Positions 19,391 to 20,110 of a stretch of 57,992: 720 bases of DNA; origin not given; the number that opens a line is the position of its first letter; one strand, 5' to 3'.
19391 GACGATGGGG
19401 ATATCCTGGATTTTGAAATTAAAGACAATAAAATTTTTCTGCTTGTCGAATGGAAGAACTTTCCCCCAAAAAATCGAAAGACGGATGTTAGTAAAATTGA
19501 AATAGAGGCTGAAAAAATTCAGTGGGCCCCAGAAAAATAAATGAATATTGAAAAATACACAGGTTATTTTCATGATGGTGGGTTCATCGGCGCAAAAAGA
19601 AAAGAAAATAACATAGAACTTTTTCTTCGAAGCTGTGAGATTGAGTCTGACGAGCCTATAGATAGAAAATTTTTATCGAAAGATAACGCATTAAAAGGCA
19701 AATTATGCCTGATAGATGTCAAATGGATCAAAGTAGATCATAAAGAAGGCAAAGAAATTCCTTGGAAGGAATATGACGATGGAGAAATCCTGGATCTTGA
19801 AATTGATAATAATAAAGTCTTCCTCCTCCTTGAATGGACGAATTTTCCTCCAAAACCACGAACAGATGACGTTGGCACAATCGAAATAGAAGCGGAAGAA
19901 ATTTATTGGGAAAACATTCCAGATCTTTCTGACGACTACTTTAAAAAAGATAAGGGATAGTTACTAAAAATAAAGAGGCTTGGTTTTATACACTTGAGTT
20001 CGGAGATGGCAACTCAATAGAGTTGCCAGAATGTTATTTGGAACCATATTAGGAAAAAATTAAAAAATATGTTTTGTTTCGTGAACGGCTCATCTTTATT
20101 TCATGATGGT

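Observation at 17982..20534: Tandem array of diverged '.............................' genes with segmental-duplication scars and decaying copies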

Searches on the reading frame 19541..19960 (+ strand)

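Call 3: search_protein_families(library=pfam, max_evalue=1, proteins=[window:19541-19960:+])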
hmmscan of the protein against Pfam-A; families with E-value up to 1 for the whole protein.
window:19541-19960:+ (139 aa): 1 family
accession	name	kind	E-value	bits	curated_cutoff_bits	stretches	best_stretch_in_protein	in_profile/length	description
PF25242.1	Ubiquitin_UBP8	-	0.21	11.8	27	1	19-34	17-32/55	UBP8-like, ubiquitin-like domain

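Call 7: search_protein_families(library=ncbifam, max_evalue=1, proteins=[window:19541-19960:+])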
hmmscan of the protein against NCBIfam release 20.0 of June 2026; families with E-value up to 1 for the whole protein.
window:19541-19960:+ (139 aa): 1 family
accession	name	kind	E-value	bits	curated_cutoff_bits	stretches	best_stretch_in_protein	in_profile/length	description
TIGR02910.1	sulfite_red_A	equivalog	0.016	14.4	323.15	1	7-49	73-115/334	anaerobic sulfite reductase subunit AsrA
